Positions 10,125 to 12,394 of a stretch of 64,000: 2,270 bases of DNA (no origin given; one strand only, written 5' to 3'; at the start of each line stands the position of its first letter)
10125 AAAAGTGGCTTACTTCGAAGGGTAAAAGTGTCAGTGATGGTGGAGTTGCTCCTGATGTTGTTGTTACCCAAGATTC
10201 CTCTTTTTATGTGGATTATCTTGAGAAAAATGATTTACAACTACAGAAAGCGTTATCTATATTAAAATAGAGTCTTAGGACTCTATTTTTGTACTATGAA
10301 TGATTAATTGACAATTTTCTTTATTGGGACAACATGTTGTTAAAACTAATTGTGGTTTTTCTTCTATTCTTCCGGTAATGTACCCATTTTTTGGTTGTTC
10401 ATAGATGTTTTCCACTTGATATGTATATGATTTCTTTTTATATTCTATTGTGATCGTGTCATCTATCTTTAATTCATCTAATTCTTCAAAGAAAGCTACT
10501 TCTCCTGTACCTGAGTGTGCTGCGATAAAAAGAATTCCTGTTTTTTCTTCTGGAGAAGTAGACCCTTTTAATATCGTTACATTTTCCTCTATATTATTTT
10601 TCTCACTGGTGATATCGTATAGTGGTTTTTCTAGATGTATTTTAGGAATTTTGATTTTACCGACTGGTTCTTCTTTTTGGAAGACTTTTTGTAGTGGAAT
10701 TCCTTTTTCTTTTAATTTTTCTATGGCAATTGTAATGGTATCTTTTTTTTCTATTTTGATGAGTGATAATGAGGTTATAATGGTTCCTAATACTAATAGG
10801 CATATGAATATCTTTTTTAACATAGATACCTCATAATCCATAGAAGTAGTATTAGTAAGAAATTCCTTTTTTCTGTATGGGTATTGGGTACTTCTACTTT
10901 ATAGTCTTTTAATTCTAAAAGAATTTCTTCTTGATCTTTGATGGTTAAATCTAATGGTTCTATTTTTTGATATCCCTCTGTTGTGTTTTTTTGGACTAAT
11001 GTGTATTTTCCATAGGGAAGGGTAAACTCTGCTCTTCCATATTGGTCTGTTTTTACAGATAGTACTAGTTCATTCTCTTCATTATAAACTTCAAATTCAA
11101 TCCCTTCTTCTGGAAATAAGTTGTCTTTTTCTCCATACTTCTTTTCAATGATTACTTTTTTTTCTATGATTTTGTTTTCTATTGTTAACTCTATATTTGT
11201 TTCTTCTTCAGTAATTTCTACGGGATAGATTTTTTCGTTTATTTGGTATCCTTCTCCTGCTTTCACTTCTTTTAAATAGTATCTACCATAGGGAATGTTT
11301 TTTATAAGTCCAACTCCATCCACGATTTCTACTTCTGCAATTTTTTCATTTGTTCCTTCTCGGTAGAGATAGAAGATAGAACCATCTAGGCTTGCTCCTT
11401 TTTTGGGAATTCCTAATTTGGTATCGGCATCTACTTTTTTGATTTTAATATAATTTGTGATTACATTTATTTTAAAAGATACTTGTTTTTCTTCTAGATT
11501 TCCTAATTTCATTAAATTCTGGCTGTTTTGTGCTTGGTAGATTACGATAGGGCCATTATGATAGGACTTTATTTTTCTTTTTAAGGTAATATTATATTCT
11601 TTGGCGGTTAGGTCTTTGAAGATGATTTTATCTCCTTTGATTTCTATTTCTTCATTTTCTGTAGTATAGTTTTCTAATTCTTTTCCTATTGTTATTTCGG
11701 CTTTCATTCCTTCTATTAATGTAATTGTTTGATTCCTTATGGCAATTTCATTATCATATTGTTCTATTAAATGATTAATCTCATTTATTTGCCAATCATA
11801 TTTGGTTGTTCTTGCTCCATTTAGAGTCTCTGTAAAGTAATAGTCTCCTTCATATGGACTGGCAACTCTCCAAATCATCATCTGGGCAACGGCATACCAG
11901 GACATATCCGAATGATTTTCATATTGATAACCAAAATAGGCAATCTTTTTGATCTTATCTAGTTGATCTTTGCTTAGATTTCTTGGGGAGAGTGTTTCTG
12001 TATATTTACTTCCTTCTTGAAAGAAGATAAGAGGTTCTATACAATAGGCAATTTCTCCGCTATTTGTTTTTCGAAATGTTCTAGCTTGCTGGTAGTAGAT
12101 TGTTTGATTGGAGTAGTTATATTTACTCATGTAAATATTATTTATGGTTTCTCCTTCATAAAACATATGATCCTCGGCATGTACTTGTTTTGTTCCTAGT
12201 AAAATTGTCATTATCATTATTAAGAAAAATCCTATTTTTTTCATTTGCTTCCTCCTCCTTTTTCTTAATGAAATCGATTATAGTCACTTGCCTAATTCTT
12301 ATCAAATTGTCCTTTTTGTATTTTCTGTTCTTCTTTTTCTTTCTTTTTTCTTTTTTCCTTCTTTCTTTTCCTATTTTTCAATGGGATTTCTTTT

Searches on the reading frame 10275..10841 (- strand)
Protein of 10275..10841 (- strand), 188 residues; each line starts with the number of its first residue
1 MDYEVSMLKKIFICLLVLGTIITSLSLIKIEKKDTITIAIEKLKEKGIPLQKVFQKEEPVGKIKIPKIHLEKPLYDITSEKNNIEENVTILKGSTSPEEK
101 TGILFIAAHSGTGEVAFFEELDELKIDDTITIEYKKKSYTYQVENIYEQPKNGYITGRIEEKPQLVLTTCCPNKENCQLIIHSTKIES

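Call 83: search_protein_families(library=pfam, proteins=[window:10275-10841:-], max_evalue=0.0001)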
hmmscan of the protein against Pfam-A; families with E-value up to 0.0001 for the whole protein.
window:10275-10841:- (188 aa): 1 family
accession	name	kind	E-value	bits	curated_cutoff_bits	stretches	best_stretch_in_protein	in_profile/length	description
PF04203.18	Sortase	-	8.2e-18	64.8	26.6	1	63-182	1-121/125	Sortase domain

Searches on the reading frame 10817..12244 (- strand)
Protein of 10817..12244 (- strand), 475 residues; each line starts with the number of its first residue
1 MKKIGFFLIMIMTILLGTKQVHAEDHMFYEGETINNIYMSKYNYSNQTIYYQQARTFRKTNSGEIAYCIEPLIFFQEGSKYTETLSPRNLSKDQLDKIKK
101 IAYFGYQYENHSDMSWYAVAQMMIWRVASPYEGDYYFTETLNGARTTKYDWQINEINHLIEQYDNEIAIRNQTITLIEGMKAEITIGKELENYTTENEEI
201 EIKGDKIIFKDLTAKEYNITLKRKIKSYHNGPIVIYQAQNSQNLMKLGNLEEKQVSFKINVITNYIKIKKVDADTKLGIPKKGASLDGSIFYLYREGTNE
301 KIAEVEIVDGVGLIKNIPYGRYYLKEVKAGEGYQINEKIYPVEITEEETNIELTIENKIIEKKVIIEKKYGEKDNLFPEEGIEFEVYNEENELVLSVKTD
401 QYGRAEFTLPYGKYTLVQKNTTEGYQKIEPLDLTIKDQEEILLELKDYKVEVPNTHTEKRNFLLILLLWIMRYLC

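Call 83: search_protein_families(library=pfam, proteins=[window:10817-12244:-], max_evalue=0.0001)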
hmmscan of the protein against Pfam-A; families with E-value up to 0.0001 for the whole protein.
window:10817-12244:- (475 aa): 2 families
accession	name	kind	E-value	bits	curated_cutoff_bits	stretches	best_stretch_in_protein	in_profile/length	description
PF17802.7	SpaA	-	1.8e-19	70.1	23.1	2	266-358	3-90/91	Prealbumin-like fold domain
PF08341.16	TED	-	1.7e-10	41.6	22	1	65-162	1-99/102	Thioester domain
